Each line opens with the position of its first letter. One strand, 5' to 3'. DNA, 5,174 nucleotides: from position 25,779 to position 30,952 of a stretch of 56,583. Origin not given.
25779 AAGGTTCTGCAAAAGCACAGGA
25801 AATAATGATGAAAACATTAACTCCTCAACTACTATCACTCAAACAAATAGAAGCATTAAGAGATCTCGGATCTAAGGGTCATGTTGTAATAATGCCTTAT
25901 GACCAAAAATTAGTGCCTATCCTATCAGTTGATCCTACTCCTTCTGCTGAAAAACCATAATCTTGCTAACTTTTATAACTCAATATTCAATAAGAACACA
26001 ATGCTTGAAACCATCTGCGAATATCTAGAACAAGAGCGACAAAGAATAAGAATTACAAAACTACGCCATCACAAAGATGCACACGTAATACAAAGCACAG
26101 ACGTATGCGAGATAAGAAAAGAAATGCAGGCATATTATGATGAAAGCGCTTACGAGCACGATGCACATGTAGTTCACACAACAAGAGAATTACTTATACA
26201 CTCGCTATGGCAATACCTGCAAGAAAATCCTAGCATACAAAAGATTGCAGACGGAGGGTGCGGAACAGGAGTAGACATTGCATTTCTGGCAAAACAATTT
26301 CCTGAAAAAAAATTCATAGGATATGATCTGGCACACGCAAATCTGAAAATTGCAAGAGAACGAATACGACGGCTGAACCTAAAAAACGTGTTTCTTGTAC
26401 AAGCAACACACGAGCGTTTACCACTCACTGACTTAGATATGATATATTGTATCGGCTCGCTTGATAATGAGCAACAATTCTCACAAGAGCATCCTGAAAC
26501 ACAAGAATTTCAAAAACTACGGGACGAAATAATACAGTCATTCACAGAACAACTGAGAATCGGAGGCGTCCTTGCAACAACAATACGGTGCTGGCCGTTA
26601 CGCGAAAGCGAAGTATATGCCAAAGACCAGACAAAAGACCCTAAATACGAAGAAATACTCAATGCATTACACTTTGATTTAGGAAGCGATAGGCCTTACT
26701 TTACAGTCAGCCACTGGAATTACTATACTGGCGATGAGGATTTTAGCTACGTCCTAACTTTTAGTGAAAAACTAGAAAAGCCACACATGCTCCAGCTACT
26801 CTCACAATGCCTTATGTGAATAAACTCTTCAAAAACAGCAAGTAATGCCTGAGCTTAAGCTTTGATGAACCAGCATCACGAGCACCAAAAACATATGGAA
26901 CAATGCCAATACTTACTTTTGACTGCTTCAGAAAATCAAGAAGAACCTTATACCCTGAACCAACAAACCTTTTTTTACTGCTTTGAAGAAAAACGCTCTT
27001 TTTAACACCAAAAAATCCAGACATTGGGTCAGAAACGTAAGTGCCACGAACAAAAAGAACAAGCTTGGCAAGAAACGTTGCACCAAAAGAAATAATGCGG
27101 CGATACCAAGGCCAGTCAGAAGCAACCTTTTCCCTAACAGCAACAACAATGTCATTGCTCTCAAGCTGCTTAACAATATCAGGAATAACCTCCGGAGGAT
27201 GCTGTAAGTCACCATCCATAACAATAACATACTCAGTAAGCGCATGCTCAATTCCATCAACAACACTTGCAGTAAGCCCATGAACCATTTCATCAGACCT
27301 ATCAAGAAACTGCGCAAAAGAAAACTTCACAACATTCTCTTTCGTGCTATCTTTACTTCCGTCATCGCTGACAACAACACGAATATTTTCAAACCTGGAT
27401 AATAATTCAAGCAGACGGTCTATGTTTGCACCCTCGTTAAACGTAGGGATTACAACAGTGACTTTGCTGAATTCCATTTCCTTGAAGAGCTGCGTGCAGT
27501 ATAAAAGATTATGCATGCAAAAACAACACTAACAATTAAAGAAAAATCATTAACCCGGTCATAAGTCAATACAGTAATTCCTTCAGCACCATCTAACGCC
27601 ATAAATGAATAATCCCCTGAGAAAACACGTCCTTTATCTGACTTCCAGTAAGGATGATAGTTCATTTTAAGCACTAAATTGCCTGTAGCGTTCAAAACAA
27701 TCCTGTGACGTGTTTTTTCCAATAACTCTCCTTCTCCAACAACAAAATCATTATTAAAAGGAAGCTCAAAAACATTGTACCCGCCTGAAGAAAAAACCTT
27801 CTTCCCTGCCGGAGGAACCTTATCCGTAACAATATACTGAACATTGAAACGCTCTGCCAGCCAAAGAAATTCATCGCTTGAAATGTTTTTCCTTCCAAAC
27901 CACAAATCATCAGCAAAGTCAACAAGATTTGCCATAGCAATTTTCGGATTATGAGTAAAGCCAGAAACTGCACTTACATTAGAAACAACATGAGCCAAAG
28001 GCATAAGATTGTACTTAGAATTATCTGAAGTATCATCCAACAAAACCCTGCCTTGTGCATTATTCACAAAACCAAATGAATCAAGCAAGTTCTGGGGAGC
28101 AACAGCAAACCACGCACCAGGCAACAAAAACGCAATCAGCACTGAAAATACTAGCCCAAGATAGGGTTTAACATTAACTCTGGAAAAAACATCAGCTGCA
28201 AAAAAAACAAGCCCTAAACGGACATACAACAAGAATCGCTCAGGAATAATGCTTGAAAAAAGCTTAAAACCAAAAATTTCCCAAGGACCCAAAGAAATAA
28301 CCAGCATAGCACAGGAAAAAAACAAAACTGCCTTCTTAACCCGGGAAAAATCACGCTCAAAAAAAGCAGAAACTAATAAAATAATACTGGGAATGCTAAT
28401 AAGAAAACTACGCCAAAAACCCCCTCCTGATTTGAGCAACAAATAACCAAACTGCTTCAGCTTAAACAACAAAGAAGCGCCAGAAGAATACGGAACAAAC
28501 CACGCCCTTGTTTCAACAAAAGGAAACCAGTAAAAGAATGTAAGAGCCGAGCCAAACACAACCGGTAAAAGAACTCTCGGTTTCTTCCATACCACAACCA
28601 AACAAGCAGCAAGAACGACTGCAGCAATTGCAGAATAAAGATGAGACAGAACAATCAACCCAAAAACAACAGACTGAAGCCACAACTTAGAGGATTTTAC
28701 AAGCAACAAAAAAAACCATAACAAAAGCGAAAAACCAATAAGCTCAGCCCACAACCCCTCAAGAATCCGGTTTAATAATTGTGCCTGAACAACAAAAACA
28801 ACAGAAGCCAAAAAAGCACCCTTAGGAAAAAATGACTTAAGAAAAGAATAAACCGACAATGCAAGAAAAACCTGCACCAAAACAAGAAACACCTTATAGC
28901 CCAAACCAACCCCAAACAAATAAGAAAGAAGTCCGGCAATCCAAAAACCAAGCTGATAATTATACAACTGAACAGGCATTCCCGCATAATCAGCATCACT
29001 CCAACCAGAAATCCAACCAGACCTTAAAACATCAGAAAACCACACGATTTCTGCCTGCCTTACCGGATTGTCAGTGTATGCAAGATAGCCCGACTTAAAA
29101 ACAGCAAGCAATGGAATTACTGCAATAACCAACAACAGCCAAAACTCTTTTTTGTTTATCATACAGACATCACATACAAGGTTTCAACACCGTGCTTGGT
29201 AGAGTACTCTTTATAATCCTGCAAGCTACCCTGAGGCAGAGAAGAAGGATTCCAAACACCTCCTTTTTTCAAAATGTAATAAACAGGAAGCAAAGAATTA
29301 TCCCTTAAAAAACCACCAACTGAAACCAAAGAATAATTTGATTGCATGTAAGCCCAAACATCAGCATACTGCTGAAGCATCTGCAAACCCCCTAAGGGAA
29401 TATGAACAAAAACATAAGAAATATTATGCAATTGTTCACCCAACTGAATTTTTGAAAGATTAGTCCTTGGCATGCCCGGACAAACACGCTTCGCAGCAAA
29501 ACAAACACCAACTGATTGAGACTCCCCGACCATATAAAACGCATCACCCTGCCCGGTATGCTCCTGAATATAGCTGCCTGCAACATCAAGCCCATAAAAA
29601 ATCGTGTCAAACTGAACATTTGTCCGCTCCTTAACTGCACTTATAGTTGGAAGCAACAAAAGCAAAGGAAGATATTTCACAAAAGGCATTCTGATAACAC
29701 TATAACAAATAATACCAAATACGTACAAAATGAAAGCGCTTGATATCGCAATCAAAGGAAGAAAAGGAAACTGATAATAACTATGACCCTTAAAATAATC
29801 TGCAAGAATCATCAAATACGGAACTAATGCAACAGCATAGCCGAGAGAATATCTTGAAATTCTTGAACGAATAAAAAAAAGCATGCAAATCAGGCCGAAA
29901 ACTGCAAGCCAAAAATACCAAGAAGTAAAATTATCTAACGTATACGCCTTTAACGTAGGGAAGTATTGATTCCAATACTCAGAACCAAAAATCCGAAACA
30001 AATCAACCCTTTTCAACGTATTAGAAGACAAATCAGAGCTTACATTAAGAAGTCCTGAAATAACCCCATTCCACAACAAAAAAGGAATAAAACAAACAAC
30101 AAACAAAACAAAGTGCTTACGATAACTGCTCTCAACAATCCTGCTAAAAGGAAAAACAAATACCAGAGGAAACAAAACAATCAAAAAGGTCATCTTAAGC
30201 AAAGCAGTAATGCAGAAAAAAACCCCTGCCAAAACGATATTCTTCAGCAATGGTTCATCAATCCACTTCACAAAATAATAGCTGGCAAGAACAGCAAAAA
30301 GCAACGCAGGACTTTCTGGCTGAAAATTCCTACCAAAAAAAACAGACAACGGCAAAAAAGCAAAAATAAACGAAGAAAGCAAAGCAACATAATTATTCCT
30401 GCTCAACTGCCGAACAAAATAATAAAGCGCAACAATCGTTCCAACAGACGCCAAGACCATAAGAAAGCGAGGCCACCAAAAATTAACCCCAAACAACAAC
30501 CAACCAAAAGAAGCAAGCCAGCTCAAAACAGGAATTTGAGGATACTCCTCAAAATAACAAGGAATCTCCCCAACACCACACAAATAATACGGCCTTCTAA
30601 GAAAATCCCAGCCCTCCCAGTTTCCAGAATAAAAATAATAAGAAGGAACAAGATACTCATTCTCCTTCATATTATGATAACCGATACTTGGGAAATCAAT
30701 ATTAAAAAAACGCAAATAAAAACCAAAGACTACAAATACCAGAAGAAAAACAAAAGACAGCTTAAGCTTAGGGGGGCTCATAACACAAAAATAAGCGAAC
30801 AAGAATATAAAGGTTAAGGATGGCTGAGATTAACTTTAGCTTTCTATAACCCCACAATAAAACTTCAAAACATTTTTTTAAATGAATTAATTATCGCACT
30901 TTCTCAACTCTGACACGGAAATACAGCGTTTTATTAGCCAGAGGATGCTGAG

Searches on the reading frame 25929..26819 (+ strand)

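Call 42: search_protein_families(library=pfam, proteins=[window:25929-26819:+], max_evalue=0.0001)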
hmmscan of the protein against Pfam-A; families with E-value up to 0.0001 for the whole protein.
window:25929-26819:+ (296 aa): 6 families
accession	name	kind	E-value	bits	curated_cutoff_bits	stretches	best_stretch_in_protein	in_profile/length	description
PF13847.12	Methyltransf_31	-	3.6e-13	49.8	27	1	105-227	6-116/145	Methyltransferase domain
PF13649.12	Methyltransf_25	-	1.1e-11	45.7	27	1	106-179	1-75/97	Methyltransferase domain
PF08242.18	Methyltransf_12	-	6.5e-10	40.1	30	1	110-180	4-77/98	Methyltransferase domain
PF08241.18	Methyltransf_11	-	6.5e-08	33.5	21.2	1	108-181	2-73/95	Methyltransferase domain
PF02390.23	Methyltransf_4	-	6.3e-06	26.2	24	1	107-158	6-57/173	Putative methyltransferase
PF05175.20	MTS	-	1.6e-05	25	23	1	93-173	23-103/170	Methyltransferase small domain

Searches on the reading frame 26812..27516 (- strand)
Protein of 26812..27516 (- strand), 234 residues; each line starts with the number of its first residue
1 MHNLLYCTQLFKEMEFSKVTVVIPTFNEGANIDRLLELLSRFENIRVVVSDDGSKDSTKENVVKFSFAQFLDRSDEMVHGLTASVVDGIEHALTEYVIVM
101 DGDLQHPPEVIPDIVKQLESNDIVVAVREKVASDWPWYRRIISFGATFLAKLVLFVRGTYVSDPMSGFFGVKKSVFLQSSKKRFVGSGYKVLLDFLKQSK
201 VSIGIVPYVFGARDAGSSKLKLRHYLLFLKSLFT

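Call 42: search_protein_families(library=pfam, proteins=[window:26812-27516:-], max_evalue=0.0001)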
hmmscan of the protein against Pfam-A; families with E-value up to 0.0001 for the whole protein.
window:26812-27516:- (234 aa): 2 families
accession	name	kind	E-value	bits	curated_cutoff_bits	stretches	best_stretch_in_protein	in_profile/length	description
PF00535.33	Glycos_transf_2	-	5.8e-26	91.9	23.3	1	20-176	1-164/168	Glycosyl transferase family 2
PF10111.15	Glyco_tranf_2_2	-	2.3e-07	31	27.3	1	20-132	1-120/276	Glycosyltransferase like family 2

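Call 75: find_encoding_contigs(protein=window:26812-27516:-, flank=10000, max_places=4)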
Protein window:26812-27516:- (234 aa): no gene with exactly this product is on record in the collection.

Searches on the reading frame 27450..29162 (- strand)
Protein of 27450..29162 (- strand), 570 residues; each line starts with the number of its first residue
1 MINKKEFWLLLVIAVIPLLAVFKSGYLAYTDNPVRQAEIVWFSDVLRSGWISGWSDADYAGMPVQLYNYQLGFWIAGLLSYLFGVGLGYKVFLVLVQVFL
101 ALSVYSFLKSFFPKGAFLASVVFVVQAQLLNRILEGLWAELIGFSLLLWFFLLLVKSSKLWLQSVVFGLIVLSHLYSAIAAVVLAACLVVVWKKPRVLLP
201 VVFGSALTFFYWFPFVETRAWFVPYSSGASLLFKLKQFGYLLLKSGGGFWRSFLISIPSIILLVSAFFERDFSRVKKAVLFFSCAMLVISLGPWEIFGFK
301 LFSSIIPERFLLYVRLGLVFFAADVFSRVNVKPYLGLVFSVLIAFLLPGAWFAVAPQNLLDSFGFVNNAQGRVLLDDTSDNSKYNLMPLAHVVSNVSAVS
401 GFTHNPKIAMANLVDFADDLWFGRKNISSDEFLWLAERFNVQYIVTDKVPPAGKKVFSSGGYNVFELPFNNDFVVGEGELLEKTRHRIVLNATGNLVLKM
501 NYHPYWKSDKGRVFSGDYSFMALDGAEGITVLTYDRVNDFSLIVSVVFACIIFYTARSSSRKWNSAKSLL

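Call 20: search_protein_families(library=pfam, proteins=[window:27450-29162:-], max_evalue=0.00001)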
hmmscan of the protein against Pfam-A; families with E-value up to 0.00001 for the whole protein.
window:27450-29162:- (570 aa): 0 families

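Call 76: find_encoding_contigs(protein=window:27450-29162:-, flank=10000, max_places=4)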
Protein window:27450-29162:- (570 aa): no gene with exactly this product is on record in the collection.

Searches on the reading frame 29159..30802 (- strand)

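Call 20: search_protein_families(library=pfam, proteins=[window:29159-30802:-], max_evalue=0.00001)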
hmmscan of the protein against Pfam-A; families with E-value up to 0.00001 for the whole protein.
window:29159-30802:- (547 aa): 2 families
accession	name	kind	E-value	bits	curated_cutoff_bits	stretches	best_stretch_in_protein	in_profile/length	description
PF13231.12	PMT_2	-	6.6e-17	62.6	26.1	1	91-244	4-160/160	Dolichyl-phosphate-mannose-protein mannosyltransferase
PF02366.24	PMT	-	5.9e-10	39.5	22.7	1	95-220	68-199/245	Dolichyl-phosphate-mannose-protein mannosyltransferase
